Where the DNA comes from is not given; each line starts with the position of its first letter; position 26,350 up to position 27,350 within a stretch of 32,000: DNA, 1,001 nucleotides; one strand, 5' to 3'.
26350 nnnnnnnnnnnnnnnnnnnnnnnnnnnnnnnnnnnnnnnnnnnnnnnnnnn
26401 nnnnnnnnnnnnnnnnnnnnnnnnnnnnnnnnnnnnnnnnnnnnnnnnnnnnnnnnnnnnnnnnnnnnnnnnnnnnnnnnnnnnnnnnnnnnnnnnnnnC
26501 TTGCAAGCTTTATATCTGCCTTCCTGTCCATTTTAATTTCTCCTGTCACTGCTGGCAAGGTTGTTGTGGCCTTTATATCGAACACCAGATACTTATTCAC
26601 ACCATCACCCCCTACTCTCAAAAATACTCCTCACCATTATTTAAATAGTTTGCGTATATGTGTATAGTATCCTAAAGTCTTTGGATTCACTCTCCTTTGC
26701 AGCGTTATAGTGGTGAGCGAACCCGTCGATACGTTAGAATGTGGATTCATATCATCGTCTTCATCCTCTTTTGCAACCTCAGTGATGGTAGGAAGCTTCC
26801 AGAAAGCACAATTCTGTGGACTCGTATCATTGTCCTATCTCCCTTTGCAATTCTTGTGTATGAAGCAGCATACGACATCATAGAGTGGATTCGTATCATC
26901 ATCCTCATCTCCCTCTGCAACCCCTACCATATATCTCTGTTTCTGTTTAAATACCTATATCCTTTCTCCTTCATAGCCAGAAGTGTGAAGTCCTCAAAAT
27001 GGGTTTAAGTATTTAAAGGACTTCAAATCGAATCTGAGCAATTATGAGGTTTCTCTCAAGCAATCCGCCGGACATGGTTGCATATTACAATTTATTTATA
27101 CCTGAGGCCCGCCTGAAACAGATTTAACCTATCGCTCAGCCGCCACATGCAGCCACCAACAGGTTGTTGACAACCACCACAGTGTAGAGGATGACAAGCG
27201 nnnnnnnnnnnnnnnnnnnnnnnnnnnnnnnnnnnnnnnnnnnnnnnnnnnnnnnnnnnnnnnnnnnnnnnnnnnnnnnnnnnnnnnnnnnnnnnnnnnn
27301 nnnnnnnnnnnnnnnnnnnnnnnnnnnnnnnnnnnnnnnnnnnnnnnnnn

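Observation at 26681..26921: Mini-array with strongly diverged repeats and polar decay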

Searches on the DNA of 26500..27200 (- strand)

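Call 45: search_dna_similar(query=window:26681-26921:-, collection=plasmids, mode=distant, max_evalue=10, max_rows=15)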
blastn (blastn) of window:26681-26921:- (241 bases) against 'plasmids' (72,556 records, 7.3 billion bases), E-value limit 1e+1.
Records with a match: 44; places in all: 44; records where one place covers at least 80% of the query: 0.
Best place of each record, by identity: >=99% 2; 90-95% 6; 80-90% 36.
By first word of the organism name: Sinorhizobium 41; Nostoc 1; Parabacteroides 1; Bacillus 1.
By predicted mobility (MOB-suite, as given by PLSDB): conjugative 42; non-mobilizable 2.
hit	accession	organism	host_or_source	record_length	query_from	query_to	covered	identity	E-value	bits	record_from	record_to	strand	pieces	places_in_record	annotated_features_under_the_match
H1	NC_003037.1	Sinorhizobium meliloti 1021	-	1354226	195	223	12%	89.7%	3e+0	40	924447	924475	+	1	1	none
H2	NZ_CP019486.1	Sinorhizobium meliloti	alfalfa,single cell,nitrogen fixing ...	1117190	195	223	12%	89.7%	3e+0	40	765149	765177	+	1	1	record has no annotation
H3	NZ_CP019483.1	Sinorhizobium meliloti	alfalfa,whole organism,alfalfa nodule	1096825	195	223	12%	89.7%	3e+0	40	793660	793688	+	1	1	record has no annotation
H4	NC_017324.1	Sinorhizobium meliloti BL225C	-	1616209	195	223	12%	89.7%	3e+0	40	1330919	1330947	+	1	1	none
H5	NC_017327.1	Sinorhizobium meliloti SM11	-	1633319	195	223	12%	89.7%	3e+0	40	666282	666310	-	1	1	none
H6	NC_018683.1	Sinorhizobium meliloti Rm41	-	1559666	195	223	12%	89.7%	3e+0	40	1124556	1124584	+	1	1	none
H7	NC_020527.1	Sinorhizobium meliloti 2011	-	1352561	195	223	12%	89.7%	3e+0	40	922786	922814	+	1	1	none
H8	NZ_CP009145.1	Sinorhizobium meliloti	Medicago orbicularis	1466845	195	223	12%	89.7%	3e+0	40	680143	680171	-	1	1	none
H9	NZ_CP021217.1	Sinorhizobium meliloti RU11/001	-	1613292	195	223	12%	89.7%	3e+0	40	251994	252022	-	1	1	none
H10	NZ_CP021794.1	Sinorhizobium meliloti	Medicago sativa,Single Cell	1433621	195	223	12%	89.7%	3e+0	40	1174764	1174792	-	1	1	none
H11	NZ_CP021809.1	Sinorhizobium meliloti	Medicago sativa,Single Cell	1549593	195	223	12%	89.7%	3e+0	40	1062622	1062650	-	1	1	none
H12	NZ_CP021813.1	Sinorhizobium meliloti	Medicago truncatula,Single Cell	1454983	195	223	12%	89.7%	3e+0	40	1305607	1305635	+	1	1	none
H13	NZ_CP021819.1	Sinorhizobium meliloti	Medicago truncatula,Single Cell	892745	195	223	12%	89.7%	3e+0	40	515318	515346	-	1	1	none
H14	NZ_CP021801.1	Sinorhizobium meliloti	Medicago sativa,Single Cell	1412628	195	223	12%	89.7%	3e+0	40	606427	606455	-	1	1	none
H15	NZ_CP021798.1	Sinorhizobium meliloti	Medicago sativa,Single Cell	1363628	195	223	12%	89.7%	3e+0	40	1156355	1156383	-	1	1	none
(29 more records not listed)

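Call 46: search_dna_similar(query=window:26681-26921:-, collection=phages, mode=distant, max_evalue=10, max_rows=15)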
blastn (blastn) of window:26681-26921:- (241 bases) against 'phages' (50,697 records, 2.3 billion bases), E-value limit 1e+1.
Records with a match: 59; places in all: 59; records where one place covers at least 80% of the query: 0.
Best place of each record, by identity: >=99% 26; 95-99% 5; 90-95% 5; 80-90% 23.
By first word of the organism name: Staphylococcus 25; Pseudomonas 11; Erwinia 4; Bacteriophage 4; Dickeya 3; Yersinia 2; uncultured 2; Agrobacterium 2; Klebsiella 2; Fusobacterium 1; and 3 more.
By host as written in the record: - 10; Staphylococcus aureus 10; Pseudomonas aeruginosa 8; Erwinia amylovora 4; Staphylococcus aureus XN108 3; Pseudomonas aeruginosa PAK 2; Dickeya solani 2; Agrobacterium tumefaciens C58 2; and 17 more.
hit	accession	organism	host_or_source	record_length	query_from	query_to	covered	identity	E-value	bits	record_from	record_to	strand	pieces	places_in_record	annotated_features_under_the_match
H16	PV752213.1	Pseudomonas phage vB_PaeM_ZGC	Pseudomonas aeruginosa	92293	132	176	19%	80.0%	2e-1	42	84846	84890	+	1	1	hypothetical protein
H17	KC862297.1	Pseudomonas phage PAK_P1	Pseudomonas aeruginosa PAK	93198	132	176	19%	80.0%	2e-1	42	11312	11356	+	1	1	hypothetical protein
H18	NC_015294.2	Pseudomonas phage PAK_P1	Pseudomonas aeruginosa PAK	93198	132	176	19%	80.0%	2e-1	42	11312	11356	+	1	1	hypothetical protein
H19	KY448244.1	Erwinia phage vB_EamM_Yoloswag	Erwinia amylovora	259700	146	180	15%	83.3%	1e+1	36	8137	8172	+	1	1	hypothetical protein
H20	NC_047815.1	Erwinia phage vB_EamM_Yoloswag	Erwinia amylovora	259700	146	180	15%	83.3%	1e+1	36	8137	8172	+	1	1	hypothetical protein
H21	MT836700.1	Bacteriophage sp.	human fecal samples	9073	65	99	15%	82.9%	3e+0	37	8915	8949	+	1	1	record has no annotation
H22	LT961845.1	Yersinia phage fPS-59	-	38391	14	44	13%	87.1%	1e+1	36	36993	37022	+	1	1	g044: Phage DNA packaging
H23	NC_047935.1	Yersinia phage fPS-59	-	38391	14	44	13%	87.1%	1e+1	36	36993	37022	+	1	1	g044: terminase large subunit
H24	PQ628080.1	Pseudomonas phage Neko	Pseudomonas aeruginosa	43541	143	170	12%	89.3%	3e+0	38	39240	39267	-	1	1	DNA helicase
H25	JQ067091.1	Pseudomonas phage PaMx32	Pseudomonas aeruginosa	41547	143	170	12%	89.3%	3e+0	38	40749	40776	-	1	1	record has no annotation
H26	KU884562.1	Pseudomonas phage PaMx35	Pseudomonas aeruginosa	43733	143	170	12%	89.3%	3e+0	38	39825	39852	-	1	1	putative DNA helicase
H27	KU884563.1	Pseudomonas phage PaMx41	Pseudomonas aeruginosa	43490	143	170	12%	89.3%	3e+0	38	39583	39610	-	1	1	putative DNA helicase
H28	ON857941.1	Pseudomonas phage vB_PaeP_FBPa48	Pseudomonas sp.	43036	143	170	12%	89.3%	3e+0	38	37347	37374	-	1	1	DNA helicase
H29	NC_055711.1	Pseudomonas phage PaMx41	Pseudomonas aeruginosa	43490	143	170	12%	89.3%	3e+0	38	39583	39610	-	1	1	Dda-like helicase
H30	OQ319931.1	Pseudomonas phage 20Aug470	Pseudomonas aeruginosa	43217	143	170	12%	89.3%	3e+0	38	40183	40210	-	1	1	hypothetical protein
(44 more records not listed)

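Call 50: search_rna_families(source=window, start=26500, end=27200, threshold=evalue, max_evalue=10)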
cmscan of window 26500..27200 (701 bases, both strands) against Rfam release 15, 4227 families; matches with E-value up to 10: 5.
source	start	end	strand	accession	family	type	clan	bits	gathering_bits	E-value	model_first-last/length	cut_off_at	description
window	26883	26906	-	RF01285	snoU31b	Gene; snRNA; snoRNA; CD-box;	-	15.3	37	6.1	1-86/86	no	Small nucleolar RNA U31b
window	26874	26911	-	RF01222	sn2417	Gene; snRNA; snoRNA; CD-box;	-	14.5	80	3.1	1-123/123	no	Small nucleolar RNA sn2417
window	26881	26905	-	RF02478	GlsR10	Gene; snRNA; snoRNA; CD-box;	-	14.2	75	8.1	1-68/68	no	Small nucleolar RNA GlsR10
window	27149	27185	-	RF00523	Prion_pknot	Cis-reg;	-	13.8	39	10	1-40/40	no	Prion pseudoknot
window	27032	27065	+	RF01123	sR35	Gene; snRNA; snoRNA; CD-box;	-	10.8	60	7.2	22-57/57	no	Small nucleolar RNA sR35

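Call 89: build_rna_model(alignment_id=A3, structure=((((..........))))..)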
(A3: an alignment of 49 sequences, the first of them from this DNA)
Model R1 built from alignment A3 (49 sequences, 20 columns); structure: as given.
model positions 20; base pairs 4; branch points 0; effective number of sequences 49; information 1.217 bits per position. Calibrated on 0.2 Mb of random sequence (short: E-values are rough).
structure used (alignment columns):
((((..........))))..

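Call 90: search_with_rna_model(model_id=R1, sources=[window, L001, L002, L005, L006, L008, L009, L010, L012, L013, L014, L015, L019, L020, L076, L077, L079], max_evalue=10)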
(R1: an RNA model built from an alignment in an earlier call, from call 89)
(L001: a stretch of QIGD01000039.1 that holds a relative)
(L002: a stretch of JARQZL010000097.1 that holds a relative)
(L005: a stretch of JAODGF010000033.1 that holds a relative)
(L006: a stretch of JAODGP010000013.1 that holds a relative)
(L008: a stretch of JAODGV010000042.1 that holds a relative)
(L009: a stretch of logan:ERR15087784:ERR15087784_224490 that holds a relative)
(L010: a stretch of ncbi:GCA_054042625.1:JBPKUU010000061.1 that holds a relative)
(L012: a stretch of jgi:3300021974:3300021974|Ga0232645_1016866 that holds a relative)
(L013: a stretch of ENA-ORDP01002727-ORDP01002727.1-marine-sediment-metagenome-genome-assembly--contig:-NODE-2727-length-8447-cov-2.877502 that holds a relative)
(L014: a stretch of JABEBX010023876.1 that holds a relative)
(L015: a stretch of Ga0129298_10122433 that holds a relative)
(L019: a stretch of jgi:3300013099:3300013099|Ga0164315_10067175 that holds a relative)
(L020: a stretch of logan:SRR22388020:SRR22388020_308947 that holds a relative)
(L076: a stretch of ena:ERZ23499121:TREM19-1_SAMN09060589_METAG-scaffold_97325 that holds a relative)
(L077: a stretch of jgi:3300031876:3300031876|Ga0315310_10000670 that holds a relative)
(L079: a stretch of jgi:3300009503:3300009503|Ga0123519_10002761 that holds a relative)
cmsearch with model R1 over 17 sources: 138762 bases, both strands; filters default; matches with E-value up to 10: 14.
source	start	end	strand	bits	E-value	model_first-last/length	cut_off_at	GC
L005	2983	3002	+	30.6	0.00023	1-20/20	no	0.35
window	26816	26835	-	27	0.0016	1-20/20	no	0.5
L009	86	105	+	27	0.0016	1-20/20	no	0.5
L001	3831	3850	+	23.7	0.0099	1-20/20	no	0.35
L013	8051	8070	+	23.7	0.0099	1-20/20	no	0.35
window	26741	26760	-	23.4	0.012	1-20/20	no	0.4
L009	161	180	+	23.4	0.012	1-20/20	no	0.4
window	26885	26904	-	23.3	0.012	1-20/20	no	0.45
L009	17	36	+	23.3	0.012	1-20/20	no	0.45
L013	2065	2084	-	22.5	0.02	1-20/20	no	0.4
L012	1819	1838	+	21.9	0.026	1-20/20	no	0.5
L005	3109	3128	+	21.9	0.027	1-20/20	no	0.4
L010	12103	12122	+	15.5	0.91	1-20/20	no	0.45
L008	475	496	-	12.9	3.7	1-20/20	no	0.41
